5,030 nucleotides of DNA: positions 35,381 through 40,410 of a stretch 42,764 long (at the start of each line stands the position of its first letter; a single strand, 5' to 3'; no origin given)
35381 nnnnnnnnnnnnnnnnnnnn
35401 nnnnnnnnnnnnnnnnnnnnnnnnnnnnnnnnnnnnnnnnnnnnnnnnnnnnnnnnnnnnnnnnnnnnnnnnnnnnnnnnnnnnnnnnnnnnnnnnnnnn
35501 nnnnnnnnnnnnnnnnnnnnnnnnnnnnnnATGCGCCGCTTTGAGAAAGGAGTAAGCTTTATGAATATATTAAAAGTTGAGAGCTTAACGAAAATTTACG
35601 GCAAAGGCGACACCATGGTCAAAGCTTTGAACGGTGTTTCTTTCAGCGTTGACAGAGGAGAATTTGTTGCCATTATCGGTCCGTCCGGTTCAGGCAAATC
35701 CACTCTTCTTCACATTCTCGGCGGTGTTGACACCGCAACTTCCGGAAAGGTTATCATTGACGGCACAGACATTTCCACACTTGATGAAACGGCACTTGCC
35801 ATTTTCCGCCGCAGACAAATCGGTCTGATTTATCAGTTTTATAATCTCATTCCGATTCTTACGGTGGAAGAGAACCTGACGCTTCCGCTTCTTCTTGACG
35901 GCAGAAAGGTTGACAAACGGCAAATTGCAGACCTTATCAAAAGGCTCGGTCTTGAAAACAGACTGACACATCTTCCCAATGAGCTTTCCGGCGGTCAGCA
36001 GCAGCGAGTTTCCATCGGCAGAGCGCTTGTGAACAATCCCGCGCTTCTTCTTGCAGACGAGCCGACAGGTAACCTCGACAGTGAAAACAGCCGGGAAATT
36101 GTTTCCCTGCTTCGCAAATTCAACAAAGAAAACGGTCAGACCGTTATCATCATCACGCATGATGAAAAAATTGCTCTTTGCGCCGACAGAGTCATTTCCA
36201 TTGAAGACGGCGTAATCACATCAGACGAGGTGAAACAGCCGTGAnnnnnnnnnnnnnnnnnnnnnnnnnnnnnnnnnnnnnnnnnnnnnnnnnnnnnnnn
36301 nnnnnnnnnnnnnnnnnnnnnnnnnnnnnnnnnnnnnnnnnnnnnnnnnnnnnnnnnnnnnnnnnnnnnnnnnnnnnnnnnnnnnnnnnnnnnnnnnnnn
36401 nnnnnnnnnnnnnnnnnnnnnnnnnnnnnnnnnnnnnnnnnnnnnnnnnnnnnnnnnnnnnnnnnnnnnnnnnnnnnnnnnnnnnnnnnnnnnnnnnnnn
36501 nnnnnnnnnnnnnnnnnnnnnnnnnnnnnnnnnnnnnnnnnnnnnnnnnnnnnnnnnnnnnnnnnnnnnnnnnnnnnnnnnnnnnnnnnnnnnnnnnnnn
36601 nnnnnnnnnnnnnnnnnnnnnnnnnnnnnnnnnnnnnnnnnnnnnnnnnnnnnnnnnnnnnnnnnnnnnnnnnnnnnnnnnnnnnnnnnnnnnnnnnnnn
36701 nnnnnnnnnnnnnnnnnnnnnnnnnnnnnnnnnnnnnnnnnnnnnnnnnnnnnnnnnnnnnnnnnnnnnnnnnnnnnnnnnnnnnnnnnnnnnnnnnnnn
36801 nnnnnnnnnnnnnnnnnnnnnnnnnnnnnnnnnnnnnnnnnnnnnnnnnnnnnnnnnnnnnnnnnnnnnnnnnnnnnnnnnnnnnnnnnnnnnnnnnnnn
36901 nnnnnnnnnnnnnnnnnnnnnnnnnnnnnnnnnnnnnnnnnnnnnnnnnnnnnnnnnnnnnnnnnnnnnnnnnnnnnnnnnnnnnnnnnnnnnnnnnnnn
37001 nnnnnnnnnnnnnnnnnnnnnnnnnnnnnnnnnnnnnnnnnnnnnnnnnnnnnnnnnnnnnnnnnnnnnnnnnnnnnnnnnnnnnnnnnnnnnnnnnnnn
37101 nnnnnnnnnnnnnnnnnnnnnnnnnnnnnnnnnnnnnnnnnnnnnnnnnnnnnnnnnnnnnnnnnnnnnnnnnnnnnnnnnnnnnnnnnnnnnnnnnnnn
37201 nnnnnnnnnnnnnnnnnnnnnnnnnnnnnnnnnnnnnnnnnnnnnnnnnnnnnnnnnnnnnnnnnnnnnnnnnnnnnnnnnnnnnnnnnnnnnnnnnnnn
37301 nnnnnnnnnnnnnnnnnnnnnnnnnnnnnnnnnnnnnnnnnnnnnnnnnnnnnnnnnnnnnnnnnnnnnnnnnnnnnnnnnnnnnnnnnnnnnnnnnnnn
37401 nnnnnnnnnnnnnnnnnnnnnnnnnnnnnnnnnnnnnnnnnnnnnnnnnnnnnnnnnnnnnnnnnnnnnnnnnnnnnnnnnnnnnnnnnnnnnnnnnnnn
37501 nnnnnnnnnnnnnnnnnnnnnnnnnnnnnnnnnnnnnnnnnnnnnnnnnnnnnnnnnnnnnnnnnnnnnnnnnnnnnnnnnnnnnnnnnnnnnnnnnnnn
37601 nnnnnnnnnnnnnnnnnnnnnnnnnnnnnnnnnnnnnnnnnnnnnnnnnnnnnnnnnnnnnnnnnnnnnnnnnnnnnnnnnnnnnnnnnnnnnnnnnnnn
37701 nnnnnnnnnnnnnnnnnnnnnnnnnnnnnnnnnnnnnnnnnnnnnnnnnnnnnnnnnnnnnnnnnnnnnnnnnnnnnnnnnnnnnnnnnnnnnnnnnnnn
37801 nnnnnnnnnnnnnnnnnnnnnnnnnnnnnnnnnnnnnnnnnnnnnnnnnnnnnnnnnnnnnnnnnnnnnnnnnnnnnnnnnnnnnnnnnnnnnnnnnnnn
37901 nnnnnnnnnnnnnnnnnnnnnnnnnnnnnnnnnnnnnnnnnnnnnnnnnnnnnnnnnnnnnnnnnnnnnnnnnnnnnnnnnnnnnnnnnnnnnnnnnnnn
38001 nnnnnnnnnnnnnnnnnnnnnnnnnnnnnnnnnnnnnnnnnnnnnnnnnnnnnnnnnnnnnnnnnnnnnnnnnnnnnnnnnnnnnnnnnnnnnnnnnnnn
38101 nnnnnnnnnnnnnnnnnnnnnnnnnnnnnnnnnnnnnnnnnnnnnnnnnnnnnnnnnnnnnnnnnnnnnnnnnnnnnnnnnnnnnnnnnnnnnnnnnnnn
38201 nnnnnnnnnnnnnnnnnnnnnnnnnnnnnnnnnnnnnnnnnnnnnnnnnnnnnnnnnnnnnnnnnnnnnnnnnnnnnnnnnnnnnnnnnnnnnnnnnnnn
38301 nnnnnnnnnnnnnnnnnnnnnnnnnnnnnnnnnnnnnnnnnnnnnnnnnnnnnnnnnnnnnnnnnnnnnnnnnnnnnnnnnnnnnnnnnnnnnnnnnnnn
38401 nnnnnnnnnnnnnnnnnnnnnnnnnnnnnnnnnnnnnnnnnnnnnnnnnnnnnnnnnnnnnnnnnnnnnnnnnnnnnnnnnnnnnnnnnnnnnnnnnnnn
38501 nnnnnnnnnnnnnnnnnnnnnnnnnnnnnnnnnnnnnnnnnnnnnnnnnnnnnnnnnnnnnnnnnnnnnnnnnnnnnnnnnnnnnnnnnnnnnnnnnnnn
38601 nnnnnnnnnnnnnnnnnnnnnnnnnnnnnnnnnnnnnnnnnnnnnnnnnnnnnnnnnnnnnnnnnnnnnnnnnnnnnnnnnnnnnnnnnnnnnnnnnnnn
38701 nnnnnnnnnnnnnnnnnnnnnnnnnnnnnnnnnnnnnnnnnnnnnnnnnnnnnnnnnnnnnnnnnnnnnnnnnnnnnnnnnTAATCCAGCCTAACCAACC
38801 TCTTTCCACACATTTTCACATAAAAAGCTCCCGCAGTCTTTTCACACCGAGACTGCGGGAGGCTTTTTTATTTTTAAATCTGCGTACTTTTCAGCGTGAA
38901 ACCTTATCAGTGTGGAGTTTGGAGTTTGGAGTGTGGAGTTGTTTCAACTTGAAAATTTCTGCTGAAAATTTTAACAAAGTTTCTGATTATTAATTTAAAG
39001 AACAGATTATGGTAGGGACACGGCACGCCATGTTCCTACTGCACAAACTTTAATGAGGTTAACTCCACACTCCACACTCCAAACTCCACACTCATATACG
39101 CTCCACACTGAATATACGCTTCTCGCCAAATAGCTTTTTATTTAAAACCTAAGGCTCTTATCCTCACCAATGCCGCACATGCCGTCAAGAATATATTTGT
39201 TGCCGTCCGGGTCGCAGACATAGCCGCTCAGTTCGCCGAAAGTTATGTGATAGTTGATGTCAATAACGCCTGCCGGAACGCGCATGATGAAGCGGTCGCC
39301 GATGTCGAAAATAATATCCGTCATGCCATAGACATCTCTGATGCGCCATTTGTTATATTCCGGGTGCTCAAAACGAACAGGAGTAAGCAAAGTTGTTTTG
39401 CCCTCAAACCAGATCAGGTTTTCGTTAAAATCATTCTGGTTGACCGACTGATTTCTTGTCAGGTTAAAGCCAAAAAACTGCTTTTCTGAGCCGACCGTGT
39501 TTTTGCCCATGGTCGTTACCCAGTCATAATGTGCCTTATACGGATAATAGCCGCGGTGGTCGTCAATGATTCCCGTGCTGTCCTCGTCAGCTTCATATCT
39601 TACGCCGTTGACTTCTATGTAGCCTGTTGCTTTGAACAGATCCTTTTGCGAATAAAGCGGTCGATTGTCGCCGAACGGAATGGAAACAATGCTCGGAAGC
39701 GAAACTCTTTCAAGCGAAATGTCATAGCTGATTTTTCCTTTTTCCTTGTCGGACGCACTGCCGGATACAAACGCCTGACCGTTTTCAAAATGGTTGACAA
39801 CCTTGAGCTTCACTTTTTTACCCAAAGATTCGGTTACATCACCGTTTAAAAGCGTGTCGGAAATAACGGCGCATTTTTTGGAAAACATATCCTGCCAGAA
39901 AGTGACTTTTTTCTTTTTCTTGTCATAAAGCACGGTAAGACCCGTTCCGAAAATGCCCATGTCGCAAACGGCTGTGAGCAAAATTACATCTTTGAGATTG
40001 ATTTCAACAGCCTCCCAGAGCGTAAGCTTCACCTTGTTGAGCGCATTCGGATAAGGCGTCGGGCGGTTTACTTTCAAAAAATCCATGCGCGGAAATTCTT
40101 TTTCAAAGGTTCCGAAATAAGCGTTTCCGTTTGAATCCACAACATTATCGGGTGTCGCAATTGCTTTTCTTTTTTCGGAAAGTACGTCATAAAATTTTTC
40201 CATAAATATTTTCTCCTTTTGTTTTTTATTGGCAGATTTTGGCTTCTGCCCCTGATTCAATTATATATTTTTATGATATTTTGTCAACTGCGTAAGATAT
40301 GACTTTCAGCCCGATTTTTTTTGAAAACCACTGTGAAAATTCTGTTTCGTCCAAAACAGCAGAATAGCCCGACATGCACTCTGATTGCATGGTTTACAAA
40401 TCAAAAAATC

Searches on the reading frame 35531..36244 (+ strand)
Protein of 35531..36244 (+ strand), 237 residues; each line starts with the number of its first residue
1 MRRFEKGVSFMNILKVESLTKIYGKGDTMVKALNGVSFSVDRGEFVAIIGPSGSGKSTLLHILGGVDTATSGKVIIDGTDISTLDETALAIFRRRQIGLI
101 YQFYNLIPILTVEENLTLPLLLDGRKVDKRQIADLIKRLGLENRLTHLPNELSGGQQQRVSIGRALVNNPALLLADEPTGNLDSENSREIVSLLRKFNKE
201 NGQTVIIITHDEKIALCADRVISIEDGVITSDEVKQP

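Call 12: search_protein_families(library=pfam, proteins=[window:35531-36244:+])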
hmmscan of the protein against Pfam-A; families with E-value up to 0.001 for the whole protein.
window:35531-36244:+ (237 aa): 6 families
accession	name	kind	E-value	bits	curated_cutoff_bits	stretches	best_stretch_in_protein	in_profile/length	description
PF00005.33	ABC_tran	-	2e-36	126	25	1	33-179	1-136/137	ABC transporter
PF02463.25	SMC_N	-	3.8e-11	43.3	40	1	44-224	25-211/220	RecF/RecN/SMC N terminal domain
PF13304.12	AAA_21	-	4.4e-07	30.7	27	0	45-66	1-22/304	AAA domain, putative AbiEii toxin, Type IV TA system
PF13555.12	AAA_29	-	7.9e-05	22.8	27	1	34-60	13-39/61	P-loop containing region of AAA domain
PF09818.15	ABC_ATPase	-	0.00052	19.6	23.2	0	123-180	128-186/283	P-loop domain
PF13481.12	AAA_25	-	0.0006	19.9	27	0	41-60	31-50/195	AAA domain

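Call 34: find_encoding_contigs(protein=window:35531-36244:+, flank=10000, max_places=5)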
Protein window:35531-36244:+ (237 aa): no gene with exactly this product is on record in the collection.

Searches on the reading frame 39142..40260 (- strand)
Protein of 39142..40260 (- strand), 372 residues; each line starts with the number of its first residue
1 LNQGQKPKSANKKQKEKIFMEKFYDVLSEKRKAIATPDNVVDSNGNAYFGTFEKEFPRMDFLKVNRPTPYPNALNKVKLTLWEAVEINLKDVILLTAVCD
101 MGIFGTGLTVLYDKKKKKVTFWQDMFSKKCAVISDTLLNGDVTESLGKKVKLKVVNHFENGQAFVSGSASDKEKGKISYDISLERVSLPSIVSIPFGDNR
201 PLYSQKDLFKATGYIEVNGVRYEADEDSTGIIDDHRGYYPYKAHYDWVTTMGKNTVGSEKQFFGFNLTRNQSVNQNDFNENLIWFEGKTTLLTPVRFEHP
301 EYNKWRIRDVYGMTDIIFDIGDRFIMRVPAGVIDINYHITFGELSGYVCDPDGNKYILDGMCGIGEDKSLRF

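Call 12: search_protein_families(library=pfam, proteins=[window:39142-40260:-])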
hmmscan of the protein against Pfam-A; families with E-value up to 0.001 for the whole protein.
window:39142-40260:- (372 aa): 1 family
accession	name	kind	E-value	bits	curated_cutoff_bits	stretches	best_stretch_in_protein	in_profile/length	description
PF10974.15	DUF2804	-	9.2e-31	107.7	26.9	1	33-372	3-339/339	Domain of unknown function (DUF2804)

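Call 13: find_encoding_contigs(protein=window:39142-40260:-, flank=5000, max_places=10)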
Protein window:39142-40260:- (372 aa): no gene with exactly this product is on record in the collection.

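Call 16: find_encoding_contigs(protein=window:39142-40203:-, flank=5000, max_places=10)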
Protein window:39142-40203:- (353 aa): no gene with exactly this product is on record in the collection.
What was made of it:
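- Tried and rejected: Look-ups of window proteins (DUF2804 with two starts, and the ABC ATPase) were not on record (calls 13, 16, 34).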

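Call 29: find_homologous_proteins(query=window:39142-40203:-, max_evalue=1e-30)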
Query window:39142-40203:- (353 aa): 814 proteins with E <= 1e-30 among 1934 candidates; the best 120 are listed.
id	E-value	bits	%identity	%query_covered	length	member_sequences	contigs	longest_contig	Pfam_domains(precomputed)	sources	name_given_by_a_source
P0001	1.9e-237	805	98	100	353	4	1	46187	PF10974.16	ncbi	ncbi:MAG: DUF2804 family protein [Acutalibacteraceae bacterium]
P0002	1.1e-206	704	83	100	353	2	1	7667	PF10974.16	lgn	-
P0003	2.8e-206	702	83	100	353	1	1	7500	PF10974.16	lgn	-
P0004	5.6e-204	695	83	100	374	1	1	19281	PF10974.16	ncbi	-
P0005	1.7e-198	677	81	99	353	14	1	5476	PF10974.16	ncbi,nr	ncbi:MAG: DUF2804 family protein [Clostridia bacterium]|nr:DUF2804 family protein [Clostridia bacter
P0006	6.3e-193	658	79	100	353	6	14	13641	PF10974.16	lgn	-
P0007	7.5e-193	658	80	99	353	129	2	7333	PF10974.16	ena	-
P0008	2.3e-188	643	78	99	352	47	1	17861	PF10974.16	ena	-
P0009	7.4e-187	638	76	99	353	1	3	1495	PF10974.16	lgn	-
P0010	3.0e-185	633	76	100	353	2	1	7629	PF10974.16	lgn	-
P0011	3.6e-185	633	76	100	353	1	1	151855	PF10974.16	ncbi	-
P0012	7.1e-184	629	75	100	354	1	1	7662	PF10974.16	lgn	-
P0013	5.6e-183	626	74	99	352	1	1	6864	PF10974.16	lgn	-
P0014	2.8e-182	623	76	99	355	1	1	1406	PF10974.16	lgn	-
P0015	7.0e-182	622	74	100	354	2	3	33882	PF10974.16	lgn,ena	-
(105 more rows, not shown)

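Call 30: find_encoding_contigs(protein=P0004, flank=4000, max_places=3)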
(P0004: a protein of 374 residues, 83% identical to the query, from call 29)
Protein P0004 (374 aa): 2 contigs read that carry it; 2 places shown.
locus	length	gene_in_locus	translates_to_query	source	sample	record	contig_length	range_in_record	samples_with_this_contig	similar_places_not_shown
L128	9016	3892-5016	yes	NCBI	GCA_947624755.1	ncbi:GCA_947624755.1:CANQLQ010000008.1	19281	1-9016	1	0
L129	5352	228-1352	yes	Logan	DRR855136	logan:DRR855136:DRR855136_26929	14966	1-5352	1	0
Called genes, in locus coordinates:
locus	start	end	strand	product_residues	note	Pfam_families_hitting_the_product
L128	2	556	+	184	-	?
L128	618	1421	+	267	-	-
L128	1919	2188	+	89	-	-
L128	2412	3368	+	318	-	-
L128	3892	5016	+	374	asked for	PF10974:DUF2804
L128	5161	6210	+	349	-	-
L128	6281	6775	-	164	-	PF01613:Flavin_Reduct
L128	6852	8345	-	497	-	PF01087:GalP_UDP_transf, PF02744:GalP_UDP_tr_C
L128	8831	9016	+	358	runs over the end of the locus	-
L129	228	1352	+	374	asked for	PF10974:DUF2804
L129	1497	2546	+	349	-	-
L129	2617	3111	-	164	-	PF01613:Flavin_Reduct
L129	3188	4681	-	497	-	PF01087:GalP_UDP_transf, PF02744:GalP_UDP_tr_C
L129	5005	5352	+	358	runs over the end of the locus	-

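Call 31: find_encoding_contigs(protein=P0002, flank=4000, max_places=3)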
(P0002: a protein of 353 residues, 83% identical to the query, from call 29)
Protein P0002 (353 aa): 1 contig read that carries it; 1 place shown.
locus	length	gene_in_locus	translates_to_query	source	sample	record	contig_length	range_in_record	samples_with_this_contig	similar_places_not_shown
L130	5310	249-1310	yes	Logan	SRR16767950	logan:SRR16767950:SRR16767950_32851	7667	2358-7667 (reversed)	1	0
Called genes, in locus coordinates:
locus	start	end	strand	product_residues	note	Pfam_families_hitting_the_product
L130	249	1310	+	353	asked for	PF10974:DUF2804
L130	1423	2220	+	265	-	PF02739:5_3_exonuc_N, PF01367:5_3_exonuc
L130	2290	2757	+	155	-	PF00583:Acetyltransf_1, PF13508:Acetyltransf_7 (weak)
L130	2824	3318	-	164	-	PF01613:Flavin_Reduct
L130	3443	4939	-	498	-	PF01087:GalP_UDP_transf, PF02744:GalP_UDP_tr_C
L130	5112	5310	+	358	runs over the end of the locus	-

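Call 32: find_encoding_contigs(protein=P0006, flank=4000, max_places=6)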
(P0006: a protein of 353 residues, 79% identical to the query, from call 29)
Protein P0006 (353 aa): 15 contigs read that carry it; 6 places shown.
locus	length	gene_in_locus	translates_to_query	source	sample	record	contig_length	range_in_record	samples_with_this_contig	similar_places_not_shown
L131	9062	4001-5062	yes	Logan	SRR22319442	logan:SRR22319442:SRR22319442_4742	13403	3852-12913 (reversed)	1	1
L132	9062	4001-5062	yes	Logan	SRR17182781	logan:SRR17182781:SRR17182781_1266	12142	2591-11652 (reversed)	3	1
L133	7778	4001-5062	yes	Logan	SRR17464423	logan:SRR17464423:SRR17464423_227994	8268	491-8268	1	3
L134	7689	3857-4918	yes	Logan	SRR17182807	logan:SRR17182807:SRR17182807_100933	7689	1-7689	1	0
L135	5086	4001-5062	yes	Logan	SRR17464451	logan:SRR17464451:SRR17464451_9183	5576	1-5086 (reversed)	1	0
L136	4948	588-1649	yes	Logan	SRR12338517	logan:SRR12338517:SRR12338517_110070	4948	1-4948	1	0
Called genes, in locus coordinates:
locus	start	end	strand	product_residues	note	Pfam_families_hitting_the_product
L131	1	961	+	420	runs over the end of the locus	PF02638:GHL10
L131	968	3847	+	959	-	PF01520:Amidase_3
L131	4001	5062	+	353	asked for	PF10974:DUF2804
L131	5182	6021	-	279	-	-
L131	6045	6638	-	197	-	PF11667:DUF3267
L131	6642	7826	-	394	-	PF00438:S-AdoMet_synt_N, PF02772:S-AdoMet_synt_M, PF02773:S-AdoMet_synt_C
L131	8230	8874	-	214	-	PF01891:CbiM (weak), PF07155:ECF-ribofla_trS (weak), PF12822:ECF_trnsprt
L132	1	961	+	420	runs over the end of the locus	PF02638:GHL10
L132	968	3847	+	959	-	PF01520:Amidase_3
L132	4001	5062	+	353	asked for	PF10974:DUF2804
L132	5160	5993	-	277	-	-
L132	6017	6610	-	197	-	PF11667:DUF3267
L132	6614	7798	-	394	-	PF00438:S-AdoMet_synt_N, PF02772:S-AdoMet_synt_M, PF02773:S-AdoMet_synt_C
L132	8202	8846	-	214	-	PF01891:CbiM (weak), PF07155:ECF-ribofla_trS (weak), PF12822:ECF_trnsprt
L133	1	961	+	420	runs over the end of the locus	PF02638:GHL10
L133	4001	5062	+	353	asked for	PF10974:DUF2804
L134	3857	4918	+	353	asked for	PF10974:DUF2804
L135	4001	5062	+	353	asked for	PF10974:DUF2804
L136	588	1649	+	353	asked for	PF10974:DUF2804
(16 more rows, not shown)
